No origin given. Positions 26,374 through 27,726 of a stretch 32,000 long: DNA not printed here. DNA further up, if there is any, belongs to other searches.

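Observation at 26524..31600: Compact five-gene cluster of unknown function wedged between argG and an IS256-like end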

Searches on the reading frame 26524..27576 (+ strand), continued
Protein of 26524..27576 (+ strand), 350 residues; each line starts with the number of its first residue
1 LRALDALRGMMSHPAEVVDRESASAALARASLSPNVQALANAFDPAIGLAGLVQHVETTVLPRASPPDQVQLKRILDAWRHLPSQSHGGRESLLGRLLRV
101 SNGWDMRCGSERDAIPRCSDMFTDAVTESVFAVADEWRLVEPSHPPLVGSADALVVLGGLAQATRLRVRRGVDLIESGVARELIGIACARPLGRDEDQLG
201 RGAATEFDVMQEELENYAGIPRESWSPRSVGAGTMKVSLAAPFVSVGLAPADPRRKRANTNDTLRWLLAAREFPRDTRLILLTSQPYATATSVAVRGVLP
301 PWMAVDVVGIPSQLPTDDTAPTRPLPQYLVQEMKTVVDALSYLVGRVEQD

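Call 99: find_encoding_contigs(protein=P0053, flank=6000, max_places=2)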
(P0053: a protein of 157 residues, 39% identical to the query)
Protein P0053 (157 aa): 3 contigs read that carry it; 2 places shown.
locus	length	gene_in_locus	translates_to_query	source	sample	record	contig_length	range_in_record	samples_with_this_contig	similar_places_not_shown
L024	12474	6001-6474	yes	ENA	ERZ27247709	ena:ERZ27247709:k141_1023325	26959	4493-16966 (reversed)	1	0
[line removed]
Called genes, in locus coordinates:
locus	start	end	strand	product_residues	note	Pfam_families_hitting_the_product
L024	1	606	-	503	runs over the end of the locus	PF07549:Sec_GG (weak), PF21760:SecD_1st, PF22599:SecDF_P1_head, PF03176:MMPL, PF02355:SecD_SecF_C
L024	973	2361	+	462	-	-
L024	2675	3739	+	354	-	PF04545:Sigma70_r4, PF05066:HARE-HTH (weak)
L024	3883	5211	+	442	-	-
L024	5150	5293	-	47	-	-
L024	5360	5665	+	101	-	PF13847:Methyltransf_31 (weak), PF08241:Methyltransf_11, PF13649:Methyltransf_25 (weak)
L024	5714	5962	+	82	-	-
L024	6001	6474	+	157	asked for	-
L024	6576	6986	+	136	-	PF22600:MTPAP-like_central (weak), PF01909:NTP_transf_2, PF18765:Polbeta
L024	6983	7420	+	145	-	PF01934:HepT-like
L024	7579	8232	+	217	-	PF00533:BRCT, PF12738:PTCB-BRCT (weak)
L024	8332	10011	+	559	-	PF01935:DUF87, PF10412:TrwB_AAD_bind, PF23477:zf_Tbcl_2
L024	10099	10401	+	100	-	PF01880:Desulfoferrodox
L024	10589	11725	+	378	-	PF03054:tRNA_Me_trans, PF20259:tRNA_Me_trans_M, PF20258:tRNA_Me_trans_C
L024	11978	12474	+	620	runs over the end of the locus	PF01411:tRNA-synt_2c, PF07973:tRNA_SAD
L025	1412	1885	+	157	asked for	-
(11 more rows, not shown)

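Call 108: find_encoding_contigs(protein=P0038, flank=8000, max_places=2)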
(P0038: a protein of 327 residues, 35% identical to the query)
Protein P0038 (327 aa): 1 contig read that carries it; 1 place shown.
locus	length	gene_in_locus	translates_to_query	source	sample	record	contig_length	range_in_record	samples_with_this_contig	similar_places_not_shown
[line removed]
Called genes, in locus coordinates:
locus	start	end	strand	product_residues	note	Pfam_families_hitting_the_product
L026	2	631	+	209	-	?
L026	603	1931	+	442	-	PF08245:Mur_ligase_M, PF02875:Mur_ligase_C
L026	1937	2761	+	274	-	PF02578:Cu-oxidase_4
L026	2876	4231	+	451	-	-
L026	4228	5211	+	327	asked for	-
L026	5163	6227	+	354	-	-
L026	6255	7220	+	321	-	PF27209:Rv3785_N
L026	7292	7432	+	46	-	-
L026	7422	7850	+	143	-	?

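Call 109: find_encoding_contigs(protein=P0027, flank=8000, max_places=2)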
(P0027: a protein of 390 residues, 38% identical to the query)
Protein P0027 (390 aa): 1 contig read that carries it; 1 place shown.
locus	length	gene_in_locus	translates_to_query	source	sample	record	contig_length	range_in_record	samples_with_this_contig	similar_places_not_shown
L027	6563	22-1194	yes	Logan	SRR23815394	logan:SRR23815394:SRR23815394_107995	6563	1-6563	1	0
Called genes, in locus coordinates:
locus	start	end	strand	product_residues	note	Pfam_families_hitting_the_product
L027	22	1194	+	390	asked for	-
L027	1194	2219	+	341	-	-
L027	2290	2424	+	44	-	-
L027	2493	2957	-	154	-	PF12802:MarR_2 (weak)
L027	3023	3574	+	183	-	PF04191:PEMT, PF04140:ICMT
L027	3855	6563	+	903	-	?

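Call 115: search_solved_structures(query=A5, max_evalue=10, show_alignments=2)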
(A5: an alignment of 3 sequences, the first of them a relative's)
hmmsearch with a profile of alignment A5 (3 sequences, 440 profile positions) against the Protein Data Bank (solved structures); distinct sequences matched with E-value up to 10: 0.

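Call 117: search_dna_similar(query=P0002, collection=plasmids, mode=protein, max_evalue=0.001, max_rows=15)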
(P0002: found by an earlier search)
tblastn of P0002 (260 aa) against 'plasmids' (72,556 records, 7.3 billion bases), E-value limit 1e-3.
Records with a match: 1; places in all: 1; records where one place covers at least 80% of the query: 0.
Best place of each record, by identity: <60% 1.
By first word of the organism name: Hymenobacter 1.
By predicted mobility (MOB-suite, as given by PLSDB): non-mobilizable 1.
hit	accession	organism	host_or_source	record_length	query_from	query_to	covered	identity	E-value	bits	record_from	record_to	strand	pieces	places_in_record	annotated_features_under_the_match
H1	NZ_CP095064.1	Hymenobacter volaticus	single cell,air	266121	32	132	39%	38.6%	1e-5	54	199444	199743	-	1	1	hypothetical protein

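Call 118: search_dna_similar(query=P0001, collection=plasmids, mode=protein, max_evalue=0.001, max_rows=10)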
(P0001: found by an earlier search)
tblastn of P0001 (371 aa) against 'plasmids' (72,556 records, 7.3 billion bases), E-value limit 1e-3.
No match.

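Call 120: get_annotated_region(hit=H1, flank=6000)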
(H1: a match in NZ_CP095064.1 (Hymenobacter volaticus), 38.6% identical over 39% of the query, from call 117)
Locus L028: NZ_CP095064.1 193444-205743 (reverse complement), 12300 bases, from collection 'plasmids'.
description: Hymenobacter volaticus strain 5420 S-77 plasmid unnamed3, complete sequence
organism: Hymenobacter volaticus (NCBI taxid 2932254)
taxonomy: Bacteria; Bacteroidota; Cytophagia; Cytophagales; Hymenobacteraceae; Hymenobacter; Hymenobacter volaticus
host: -; source: single cell,air; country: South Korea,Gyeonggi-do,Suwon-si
typing (MOB-suite, as given by PLSDB): non-mobilizable
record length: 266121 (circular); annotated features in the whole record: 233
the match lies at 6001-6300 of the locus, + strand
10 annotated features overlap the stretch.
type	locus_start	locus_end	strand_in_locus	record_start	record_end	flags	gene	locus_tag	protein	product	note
CDS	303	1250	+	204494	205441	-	-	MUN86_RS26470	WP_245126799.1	hypothetical protein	-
CDS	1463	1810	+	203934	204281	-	-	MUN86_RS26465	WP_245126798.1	hypothetical protein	-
CDS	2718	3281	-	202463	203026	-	-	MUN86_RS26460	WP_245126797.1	hypothetical protein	-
CDS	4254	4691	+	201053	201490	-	-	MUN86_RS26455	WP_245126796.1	hypothetical protein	-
CDS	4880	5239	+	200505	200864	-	-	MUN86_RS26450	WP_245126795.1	tyrosine-type recombinase/integrase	GO:0015074 - DNA integration [Evidence IEA]; GO:0006310 - DNA recombination [Evidence IEA]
CDS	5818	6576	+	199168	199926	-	-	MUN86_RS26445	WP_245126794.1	hypothetical protein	-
CDS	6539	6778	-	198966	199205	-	-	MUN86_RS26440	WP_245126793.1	hypothetical protein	-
CDS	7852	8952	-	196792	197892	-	-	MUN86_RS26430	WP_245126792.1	hypothetical protein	-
CDS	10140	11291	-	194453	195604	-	-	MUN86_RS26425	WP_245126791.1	hypothetical protein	-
CDS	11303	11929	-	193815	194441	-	-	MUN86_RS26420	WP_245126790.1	hypothetical protein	-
